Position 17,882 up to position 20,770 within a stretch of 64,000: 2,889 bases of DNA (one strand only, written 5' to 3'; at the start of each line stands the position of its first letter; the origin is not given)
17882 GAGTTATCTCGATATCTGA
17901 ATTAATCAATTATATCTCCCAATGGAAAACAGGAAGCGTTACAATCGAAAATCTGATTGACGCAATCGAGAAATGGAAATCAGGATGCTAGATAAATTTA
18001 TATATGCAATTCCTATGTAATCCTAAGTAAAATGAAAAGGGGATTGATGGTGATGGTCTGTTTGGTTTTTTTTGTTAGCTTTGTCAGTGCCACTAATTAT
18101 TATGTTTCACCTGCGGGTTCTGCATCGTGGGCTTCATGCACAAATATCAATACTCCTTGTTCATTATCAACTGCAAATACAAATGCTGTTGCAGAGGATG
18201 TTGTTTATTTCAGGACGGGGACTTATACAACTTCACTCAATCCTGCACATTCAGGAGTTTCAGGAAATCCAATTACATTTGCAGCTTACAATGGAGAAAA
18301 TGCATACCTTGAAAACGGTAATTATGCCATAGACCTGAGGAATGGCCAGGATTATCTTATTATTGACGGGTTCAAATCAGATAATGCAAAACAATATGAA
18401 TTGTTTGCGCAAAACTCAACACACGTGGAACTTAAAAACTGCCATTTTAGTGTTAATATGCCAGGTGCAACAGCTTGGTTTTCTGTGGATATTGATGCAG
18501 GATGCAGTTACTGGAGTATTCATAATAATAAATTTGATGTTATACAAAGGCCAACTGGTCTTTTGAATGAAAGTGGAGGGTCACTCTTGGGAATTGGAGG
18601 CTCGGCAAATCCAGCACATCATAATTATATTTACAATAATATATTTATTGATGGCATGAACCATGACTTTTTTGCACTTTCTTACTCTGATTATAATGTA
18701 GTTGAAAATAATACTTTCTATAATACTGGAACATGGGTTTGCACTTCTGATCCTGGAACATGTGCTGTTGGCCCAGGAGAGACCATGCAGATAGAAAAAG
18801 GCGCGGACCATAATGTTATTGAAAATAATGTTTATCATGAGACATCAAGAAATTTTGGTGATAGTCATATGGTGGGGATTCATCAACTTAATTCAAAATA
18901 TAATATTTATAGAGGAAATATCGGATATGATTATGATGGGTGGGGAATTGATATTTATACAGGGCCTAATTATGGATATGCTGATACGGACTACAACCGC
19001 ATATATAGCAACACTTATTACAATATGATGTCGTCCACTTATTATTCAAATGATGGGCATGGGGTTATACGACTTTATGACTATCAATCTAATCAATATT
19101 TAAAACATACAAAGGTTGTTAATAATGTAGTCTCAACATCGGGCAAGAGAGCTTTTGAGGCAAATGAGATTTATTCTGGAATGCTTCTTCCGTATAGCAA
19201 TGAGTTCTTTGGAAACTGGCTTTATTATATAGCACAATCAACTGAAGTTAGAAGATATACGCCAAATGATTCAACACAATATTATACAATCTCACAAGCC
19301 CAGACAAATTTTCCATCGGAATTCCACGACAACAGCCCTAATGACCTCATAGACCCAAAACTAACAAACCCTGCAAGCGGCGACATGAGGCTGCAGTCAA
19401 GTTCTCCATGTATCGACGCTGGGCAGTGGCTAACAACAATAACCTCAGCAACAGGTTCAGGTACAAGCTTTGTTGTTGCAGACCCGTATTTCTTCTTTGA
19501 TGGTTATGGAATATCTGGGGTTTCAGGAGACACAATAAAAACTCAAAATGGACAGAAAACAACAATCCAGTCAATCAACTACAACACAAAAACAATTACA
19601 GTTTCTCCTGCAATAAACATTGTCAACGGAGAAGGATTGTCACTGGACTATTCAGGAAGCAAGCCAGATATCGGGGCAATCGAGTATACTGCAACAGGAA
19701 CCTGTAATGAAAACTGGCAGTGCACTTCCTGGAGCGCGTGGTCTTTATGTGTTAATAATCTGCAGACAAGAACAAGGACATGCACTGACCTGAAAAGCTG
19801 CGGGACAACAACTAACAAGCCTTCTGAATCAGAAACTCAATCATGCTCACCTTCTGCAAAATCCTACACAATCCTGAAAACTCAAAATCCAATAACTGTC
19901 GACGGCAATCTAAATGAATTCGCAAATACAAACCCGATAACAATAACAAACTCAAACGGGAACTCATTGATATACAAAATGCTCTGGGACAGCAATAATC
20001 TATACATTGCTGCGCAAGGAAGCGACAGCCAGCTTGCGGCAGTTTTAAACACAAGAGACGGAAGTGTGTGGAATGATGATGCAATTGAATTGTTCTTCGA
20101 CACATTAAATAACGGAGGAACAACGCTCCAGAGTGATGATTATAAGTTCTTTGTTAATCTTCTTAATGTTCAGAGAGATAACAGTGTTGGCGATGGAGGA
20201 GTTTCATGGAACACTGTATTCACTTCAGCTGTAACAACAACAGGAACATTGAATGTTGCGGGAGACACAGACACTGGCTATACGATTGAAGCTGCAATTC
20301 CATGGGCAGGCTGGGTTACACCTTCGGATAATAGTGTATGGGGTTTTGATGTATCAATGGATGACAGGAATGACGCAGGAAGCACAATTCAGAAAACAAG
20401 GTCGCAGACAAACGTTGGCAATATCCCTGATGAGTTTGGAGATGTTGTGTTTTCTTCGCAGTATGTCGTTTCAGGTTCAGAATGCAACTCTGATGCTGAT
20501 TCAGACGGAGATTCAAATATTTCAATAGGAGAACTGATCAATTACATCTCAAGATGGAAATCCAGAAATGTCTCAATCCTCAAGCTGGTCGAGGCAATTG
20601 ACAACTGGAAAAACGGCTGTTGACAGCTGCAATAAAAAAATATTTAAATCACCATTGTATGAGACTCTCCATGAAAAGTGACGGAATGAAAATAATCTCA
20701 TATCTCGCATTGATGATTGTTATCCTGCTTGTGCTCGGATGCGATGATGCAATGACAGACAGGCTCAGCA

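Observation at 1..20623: Eight tandem secreted glycan-active-looking proteins share a Cys-bracketed 'double WKSG' EF-hand/dockerin-like tail, suggesting a docking or display system with no receptor in view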

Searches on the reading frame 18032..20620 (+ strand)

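Call 4: search_protein_families(library=pfam, proteins=[window:18032-20620:+], max_evalue=0.01)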
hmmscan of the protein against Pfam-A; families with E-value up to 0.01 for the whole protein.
window:18032-20620:+ (863 aa): 1 family
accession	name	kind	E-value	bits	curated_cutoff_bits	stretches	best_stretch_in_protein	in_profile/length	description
PF06452.16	CBM9_1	-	1.1e-21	78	23.4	1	637-806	24-181/185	Carbohydrate family 9 binding domain-like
